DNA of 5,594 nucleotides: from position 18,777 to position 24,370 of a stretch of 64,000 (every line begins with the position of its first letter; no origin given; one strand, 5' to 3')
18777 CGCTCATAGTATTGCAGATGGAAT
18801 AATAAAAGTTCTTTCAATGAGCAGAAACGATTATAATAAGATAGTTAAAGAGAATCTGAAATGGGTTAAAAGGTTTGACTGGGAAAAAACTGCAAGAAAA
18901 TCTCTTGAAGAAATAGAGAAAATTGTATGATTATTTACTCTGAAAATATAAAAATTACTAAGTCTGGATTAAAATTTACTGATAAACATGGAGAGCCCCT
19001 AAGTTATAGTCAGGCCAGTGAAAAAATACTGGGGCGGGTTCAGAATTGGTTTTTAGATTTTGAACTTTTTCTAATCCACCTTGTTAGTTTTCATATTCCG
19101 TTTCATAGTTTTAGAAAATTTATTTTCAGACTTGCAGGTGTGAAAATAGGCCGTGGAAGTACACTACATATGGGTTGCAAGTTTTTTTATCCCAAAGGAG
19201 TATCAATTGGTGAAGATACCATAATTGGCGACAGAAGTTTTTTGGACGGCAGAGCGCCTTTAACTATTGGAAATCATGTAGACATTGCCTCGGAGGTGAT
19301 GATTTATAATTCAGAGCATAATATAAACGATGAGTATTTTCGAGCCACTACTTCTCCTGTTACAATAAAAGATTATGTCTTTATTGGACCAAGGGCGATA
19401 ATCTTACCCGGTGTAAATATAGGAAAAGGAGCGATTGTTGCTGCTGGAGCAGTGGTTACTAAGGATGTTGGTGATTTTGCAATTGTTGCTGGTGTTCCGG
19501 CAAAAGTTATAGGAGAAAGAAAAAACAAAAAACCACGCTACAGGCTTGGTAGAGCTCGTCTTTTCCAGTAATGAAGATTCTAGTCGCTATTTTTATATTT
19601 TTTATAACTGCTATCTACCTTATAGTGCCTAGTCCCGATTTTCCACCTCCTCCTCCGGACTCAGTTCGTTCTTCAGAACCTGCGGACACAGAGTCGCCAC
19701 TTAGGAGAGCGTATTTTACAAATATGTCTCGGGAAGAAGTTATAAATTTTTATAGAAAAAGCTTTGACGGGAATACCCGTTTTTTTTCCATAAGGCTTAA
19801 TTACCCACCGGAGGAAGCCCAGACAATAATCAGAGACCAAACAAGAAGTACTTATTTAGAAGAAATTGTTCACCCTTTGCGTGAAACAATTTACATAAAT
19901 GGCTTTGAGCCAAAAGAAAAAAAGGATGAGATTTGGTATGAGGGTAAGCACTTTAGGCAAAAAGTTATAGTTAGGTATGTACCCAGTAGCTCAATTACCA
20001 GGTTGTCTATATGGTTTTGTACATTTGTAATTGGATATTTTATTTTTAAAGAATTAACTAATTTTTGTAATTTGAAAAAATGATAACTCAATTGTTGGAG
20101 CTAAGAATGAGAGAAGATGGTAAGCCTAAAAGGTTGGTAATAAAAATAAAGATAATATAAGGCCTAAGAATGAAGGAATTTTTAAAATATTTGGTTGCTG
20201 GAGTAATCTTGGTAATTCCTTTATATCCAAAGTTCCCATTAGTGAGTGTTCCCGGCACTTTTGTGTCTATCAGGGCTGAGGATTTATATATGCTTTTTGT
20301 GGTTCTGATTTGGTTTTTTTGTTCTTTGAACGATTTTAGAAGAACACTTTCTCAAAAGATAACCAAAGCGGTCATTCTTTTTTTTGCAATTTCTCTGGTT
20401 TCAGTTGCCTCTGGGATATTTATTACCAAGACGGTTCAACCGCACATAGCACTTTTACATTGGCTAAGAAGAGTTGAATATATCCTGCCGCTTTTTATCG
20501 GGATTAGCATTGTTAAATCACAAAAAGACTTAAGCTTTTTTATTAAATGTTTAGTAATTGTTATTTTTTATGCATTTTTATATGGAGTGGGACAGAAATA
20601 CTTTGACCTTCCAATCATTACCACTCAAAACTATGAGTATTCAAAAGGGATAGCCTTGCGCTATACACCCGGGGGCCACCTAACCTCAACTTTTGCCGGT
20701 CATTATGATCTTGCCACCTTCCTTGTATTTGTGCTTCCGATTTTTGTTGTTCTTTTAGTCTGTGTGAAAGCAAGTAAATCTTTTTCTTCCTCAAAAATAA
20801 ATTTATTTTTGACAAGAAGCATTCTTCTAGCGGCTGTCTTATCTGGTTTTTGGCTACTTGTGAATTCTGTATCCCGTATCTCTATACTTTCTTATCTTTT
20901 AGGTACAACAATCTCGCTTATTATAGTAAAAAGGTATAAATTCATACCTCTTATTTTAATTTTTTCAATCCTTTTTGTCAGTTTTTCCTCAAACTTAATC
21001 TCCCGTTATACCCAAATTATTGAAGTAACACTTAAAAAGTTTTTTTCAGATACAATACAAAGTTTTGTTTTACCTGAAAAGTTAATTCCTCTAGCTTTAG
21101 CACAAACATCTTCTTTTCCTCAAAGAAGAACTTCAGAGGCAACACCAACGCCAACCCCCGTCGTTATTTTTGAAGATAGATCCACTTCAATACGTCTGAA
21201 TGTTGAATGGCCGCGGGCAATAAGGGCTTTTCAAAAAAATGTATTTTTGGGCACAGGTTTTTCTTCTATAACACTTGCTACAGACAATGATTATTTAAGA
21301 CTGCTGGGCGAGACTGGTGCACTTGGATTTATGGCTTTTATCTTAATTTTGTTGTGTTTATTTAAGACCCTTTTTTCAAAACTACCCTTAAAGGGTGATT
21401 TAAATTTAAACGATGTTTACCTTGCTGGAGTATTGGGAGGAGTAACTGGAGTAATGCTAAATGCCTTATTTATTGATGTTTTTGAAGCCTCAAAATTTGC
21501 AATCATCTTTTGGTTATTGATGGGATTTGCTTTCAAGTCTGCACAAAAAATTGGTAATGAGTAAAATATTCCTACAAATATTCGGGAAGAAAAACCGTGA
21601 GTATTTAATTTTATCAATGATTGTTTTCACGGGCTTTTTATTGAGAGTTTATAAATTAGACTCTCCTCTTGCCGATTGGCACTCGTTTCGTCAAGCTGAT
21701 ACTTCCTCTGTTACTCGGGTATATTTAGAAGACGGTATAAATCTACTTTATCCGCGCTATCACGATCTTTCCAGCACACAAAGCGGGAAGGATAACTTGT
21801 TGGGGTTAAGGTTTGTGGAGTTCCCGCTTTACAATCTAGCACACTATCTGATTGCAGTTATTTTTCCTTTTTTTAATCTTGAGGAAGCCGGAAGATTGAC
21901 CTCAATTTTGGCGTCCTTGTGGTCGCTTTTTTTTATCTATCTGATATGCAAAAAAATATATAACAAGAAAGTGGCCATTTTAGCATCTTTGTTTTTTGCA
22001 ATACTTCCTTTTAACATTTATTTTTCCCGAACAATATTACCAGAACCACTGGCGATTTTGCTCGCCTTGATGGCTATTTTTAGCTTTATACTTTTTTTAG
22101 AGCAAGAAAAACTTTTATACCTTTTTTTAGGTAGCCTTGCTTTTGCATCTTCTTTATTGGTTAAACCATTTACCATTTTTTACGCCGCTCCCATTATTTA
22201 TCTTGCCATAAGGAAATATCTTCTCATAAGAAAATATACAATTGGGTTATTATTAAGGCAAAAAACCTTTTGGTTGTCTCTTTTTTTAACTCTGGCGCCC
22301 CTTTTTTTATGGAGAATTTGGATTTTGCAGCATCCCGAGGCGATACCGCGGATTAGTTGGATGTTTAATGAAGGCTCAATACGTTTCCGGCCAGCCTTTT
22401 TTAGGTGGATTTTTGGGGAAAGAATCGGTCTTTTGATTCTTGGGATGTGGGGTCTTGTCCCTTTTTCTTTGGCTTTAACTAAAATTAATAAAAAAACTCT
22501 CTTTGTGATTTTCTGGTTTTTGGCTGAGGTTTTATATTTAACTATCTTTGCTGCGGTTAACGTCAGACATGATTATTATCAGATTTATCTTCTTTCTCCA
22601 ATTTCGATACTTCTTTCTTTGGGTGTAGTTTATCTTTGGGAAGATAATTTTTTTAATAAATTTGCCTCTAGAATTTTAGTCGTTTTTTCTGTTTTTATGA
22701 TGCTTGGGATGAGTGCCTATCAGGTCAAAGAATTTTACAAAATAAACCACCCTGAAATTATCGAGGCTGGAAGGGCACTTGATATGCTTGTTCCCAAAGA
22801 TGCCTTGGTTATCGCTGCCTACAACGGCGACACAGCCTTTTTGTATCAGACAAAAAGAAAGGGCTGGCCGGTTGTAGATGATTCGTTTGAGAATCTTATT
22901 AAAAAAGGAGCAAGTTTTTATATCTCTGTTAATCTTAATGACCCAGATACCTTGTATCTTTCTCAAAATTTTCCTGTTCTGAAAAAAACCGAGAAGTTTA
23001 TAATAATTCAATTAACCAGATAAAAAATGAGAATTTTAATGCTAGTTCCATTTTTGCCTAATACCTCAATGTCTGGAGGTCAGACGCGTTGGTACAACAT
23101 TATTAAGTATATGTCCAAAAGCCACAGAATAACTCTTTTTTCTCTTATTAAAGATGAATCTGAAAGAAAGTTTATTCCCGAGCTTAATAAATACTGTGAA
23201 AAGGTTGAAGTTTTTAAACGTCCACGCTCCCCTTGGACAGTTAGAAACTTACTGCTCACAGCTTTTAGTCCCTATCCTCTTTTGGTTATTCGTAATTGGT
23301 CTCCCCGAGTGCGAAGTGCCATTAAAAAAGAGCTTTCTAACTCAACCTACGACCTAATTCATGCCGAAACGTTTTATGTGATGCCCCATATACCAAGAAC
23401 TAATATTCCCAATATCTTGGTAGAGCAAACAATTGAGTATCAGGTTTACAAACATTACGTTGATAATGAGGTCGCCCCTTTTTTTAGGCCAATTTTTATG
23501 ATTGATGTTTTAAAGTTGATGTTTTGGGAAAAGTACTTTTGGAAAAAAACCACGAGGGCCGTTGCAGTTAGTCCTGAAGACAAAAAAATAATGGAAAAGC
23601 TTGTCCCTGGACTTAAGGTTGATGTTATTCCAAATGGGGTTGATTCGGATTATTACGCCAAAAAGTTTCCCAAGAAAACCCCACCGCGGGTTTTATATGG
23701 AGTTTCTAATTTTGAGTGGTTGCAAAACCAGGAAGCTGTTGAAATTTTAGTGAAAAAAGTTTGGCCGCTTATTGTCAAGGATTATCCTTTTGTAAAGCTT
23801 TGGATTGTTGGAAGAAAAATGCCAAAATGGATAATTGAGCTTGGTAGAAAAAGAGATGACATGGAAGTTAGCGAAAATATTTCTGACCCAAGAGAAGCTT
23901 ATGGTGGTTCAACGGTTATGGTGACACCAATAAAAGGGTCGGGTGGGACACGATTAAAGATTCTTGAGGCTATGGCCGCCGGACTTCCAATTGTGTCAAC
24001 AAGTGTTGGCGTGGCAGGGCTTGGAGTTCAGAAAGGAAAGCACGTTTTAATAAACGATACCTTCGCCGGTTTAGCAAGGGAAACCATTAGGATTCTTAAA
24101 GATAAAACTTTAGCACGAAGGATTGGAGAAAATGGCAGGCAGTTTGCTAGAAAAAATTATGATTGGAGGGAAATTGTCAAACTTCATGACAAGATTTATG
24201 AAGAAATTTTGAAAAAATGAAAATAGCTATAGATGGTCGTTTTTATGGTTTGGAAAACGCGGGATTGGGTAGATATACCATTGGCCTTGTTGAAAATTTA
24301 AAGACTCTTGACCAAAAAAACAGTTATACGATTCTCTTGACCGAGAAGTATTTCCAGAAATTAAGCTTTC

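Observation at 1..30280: A ~30-kb co-directional glycan-assembly supercluster dominated by extracytoplasmic GT-C enzymes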

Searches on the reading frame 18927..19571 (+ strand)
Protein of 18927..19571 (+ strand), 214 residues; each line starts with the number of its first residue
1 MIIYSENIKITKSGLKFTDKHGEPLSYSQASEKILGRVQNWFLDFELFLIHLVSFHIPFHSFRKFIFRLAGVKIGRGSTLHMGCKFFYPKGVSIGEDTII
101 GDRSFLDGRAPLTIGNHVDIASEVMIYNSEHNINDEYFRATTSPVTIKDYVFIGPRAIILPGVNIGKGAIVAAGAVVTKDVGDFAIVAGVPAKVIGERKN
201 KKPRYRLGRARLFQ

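Call 5: search_protein_families(library=pfam, proteins=[window:18927-19571:+], max_evalue=0.01)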
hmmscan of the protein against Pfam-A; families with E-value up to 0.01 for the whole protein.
window:18927-19571:+ (214 aa): 3 families
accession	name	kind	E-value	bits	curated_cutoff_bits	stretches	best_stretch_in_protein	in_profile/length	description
PF00132.30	Hexapep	-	2.4e-16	59.1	27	1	145-179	2-36/36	Bacterial transferase hexapeptide (six repeats)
PF14602.12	Hexapep_2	-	1.4e-11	44.4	27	1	144-179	1-34/34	Hexapeptide repeat of succinyl-transferase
PF25084.1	LbH_EIF2B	-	0.0003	21.2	54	1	90-181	20-97/105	EIF2B subunit epsilon LbH domain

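Call 49: search_protein_families(library=ncbifam, proteins=[window:18927-19571:+], max_evalue=0.0001)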
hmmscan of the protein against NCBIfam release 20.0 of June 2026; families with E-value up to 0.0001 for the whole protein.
window:18927-19571:+ (214 aa): 39 families (the best 25 are shown)
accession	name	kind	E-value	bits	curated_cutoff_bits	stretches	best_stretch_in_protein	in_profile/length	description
NF007797.0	PRK10502.1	subfamily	1.4e-30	106.3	192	1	40-201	24-182/183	WcaF family extracellular polysaccharide biosynthesis acetyltransferase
TIGR03532.1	DapD_Ac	equivalog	1.8e-23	83.4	231.75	1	72-202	99-218/231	2,3,4,5-tetrahydropyridine-2,6-dicarboxylate N-acetyltransferase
NF038307.1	EPS_acetyl_HpsU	equivalog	2.3e-22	79.5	305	1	49-194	26-174/178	hormogonium polysaccharide biosynthesis acetyltransferase HpsU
TIGR03308.1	phn_thr-fam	hypoth_equivalog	4.8e-19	69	201.65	1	127-201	90-165/204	phosphonate metabolim protein, transferase hexapeptide repeat family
TIGR04008.1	WcaF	equivalog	1.5e-18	67.3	326.3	1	60-198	40-178/180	colanic acid biosynthesis acetyltransferase WcaF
NF007499.0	PRK10092.1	equivalog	2.2e-18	66.7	314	1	110-195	92-180/183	maltose O-acetyltransferase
NF058585.1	HptprglPActTf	PfamEq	4e-18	65.5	300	1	114-203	80-165/172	heptaprenylglyceryl phosphate O-acetyltransferase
NF007240.0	PRK09677.1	equivalog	3.4e-17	62.6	243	1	93-200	67-186/192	putative lipopolysaccharide biosynthesis O-acetyl transferase WbbJ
NF007076.0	PRK09527.1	equivalog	4e-16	59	347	1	78-205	62-192/203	galactoside O-acetyltransferase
TIGR03570.1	NeuD_NnaD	subfamily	8.8e-16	58.1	160.8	1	90-193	98-202/202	NeuD/PglB/VioB family sugar acetyltransferase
NF041874.1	EPS_EpsC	equivalog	1e-15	57.8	150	1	84-197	56-166/168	serine O-acetyltransferase EpsC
NF000490.1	chloram_CatB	equivalog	8.7e-15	54.6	350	1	135-200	103-166/210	type B chloramphenicol O-acetyltransferase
NF000311.1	Vat_ABCDEFH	equivalog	4.2e-13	49.3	300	1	146-201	112-167/201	Vat family streptogramin A O-acetyltransferase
TIGR01172.1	cysE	equivalog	4.6e-13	49.5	210.65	1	91-193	61-162/162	serine O-acetyltransferase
NF033468.1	stregram_VatI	exception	7.9e-13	48.6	415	1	147-199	115-167/208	streptogramin A O-acetyltransferase Vat(I)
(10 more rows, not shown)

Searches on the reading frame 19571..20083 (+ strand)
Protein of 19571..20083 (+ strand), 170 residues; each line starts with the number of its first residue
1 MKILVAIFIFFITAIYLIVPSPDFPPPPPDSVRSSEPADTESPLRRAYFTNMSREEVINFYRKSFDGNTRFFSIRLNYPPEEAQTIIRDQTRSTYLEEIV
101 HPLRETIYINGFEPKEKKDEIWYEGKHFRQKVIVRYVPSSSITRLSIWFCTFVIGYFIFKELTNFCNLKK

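Call 5: search_protein_families(library=pfam, proteins=[window:19571-20083:+], max_evalue=0.01)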
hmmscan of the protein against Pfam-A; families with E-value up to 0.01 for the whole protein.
window:19571-20083:+ (170 aa): 0 families

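Call 20: search_protein_families(library=ncbifam, proteins=[window:19571-20083:+], max_evalue=0.01)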
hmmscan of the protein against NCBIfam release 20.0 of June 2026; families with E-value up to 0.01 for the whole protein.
window:19571-20083:+ (170 aa): 0 families

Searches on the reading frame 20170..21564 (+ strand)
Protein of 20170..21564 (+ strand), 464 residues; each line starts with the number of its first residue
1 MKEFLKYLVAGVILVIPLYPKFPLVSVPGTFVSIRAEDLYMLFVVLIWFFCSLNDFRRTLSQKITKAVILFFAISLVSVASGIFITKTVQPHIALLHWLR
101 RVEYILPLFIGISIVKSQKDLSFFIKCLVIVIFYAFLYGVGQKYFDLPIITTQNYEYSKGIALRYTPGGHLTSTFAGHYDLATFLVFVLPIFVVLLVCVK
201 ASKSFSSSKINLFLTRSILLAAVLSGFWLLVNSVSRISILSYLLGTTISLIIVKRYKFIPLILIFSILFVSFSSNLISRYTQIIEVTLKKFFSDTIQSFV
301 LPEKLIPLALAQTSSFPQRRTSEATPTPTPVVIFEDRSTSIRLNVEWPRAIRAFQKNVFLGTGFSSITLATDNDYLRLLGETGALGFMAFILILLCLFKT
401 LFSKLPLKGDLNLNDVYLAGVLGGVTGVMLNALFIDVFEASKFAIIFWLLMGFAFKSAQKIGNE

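Call 5: search_protein_families(library=pfam, proteins=[window:20170-21564:+], max_evalue=0.01)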
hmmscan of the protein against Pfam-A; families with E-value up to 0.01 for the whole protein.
window:20170-21564:+ (464 aa): 1 family
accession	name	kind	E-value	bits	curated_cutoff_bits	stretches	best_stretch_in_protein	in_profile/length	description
PF04932.20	Wzy_C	-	1.6e-10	41.4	31.7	1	222-391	2-149/149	O-Antigen ligase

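Call 49: search_protein_families(library=ncbifam, proteins=[window:20170-21564:+], max_evalue=0.0001)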
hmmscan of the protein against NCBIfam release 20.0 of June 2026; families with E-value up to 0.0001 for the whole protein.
window:20170-21564:+ (464 aa): 0 families

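Call 63: search_solved_structures(query=window:20170-21564:+, max_evalue=1)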
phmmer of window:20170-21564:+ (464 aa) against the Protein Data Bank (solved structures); distinct sequences matched with E-value up to 1: 1.
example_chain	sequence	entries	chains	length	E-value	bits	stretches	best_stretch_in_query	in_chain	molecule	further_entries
3oox_A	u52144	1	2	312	0.66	12.2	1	142-184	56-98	putative 2OG-Fe(II) oxygenase family protein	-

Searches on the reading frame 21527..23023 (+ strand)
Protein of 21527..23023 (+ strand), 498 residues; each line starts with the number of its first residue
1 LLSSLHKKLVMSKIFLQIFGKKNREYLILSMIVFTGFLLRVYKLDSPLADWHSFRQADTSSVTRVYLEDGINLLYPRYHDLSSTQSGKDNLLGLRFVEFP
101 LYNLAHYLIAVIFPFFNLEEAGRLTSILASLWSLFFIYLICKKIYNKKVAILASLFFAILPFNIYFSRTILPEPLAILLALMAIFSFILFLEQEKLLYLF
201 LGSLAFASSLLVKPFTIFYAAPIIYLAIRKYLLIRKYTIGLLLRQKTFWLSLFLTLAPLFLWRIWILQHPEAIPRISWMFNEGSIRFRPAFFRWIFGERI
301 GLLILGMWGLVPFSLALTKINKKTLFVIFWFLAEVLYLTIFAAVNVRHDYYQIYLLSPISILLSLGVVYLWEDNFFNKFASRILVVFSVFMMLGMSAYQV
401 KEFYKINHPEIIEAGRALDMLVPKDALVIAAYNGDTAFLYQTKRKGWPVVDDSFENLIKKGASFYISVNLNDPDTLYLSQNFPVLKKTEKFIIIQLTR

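Call 5: search_protein_families(library=pfam, proteins=[window:21527-23023:+], max_evalue=0.01)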
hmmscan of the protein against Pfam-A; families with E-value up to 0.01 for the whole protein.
window:21527-23023:+ (498 aa): 2 families
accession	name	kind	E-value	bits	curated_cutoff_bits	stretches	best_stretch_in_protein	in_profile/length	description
PF13231.12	PMT_2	-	2.9e-14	54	26.1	1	106-265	7-160/160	Dolichyl-phosphate-mannose-protein mannosyltransferase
PF02366.24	PMT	-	0.002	18.2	22.7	1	123-256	86-225/245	Dolichyl-phosphate-mannose-protein mannosyltransferase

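Call 46: find_related_loci(query=A3, collection=metagenome_contigs, flank=10000)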
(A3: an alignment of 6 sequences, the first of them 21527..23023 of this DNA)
Query A3 (498 aa) in metagenome_contigs; peptide patterns used: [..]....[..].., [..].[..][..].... (x = any residue, [..] = any of these).
599 stretches matched a pattern (row limit reached: there are more); 559 encode a relative of the query (tblastn E <= 1e-3); the best 80 are kept; 80 distinct loci.
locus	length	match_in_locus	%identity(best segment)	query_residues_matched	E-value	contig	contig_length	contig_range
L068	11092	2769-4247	53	2-498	3e-170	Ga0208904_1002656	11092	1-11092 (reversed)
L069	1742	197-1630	53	12-496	0e+0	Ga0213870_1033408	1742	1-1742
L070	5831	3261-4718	52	11-498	1e-168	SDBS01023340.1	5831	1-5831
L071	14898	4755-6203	54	11-496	5e-166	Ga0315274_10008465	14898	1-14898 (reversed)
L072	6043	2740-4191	50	11-498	2e-167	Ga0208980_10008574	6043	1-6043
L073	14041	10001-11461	50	10-498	2e-164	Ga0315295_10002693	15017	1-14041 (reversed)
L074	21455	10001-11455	51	11-498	3e-163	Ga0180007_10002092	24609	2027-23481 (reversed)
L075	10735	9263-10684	52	15-496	2e-162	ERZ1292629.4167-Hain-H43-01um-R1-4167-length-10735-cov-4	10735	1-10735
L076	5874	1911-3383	51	5-498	4e-163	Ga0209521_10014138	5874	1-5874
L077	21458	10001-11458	53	10-498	3e-161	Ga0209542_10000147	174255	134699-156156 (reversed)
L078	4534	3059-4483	52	22-498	3e-165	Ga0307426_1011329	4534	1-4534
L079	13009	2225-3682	50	11-498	5e-158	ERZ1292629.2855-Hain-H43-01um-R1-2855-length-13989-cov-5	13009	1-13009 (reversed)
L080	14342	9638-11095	51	10-498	5e-158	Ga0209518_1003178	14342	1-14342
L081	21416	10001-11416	50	25-498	5e-158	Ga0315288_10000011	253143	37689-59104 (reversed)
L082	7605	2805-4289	50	2-498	2e-157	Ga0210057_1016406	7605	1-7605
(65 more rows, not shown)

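Call 49: search_protein_families(library=ncbifam, proteins=[window:21527-23023:+], max_evalue=0.0001)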
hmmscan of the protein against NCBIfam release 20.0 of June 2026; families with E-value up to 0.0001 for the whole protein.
window:21527-23023:+ (498 aa): 1 family
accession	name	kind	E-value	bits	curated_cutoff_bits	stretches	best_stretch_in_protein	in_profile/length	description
TIGR03663.1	TIGR03663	subfamily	1.8e-06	27.3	126.25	1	107-398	57-370/435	flippase activity-associated protein Agl23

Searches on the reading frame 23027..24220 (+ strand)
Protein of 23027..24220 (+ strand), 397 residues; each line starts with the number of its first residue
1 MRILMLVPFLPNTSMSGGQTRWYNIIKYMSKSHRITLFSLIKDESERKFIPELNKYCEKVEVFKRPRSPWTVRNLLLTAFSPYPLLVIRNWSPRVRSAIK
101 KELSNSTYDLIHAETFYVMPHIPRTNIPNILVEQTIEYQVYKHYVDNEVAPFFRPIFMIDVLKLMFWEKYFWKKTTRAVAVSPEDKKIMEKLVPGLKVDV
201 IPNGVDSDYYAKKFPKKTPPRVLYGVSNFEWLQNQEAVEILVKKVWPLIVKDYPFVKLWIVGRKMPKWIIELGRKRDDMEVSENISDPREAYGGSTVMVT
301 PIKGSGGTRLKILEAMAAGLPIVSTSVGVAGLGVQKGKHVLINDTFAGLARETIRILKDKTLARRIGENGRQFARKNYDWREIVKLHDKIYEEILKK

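Call 5: search_protein_families(library=pfam, proteins=[window:23027-24220:+], max_evalue=0.01)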
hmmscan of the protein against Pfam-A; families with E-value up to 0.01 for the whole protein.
window:23027-24220:+ (397 aa): 4 families
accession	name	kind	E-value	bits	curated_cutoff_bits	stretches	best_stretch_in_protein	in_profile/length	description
PF13692.12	Glyco_trans_1_4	-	1.4e-19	71.2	27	1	225-359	6-142/142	Glycosyl transferases group 1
PF00534.26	Glycos_transf_1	-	1.7e-11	44.4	26.4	1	212-372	7-171/172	Glycosyl transferases group 1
PF13439.12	Glyco_transf_4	-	3.3e-11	43.9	28.5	1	16-208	2-169/170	Glycosyltransferase Family 4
PF13524.12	Glyco_trans_1_2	-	1.3e-06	28.9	25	1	306-384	61-139/144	Glycosyl transferase-like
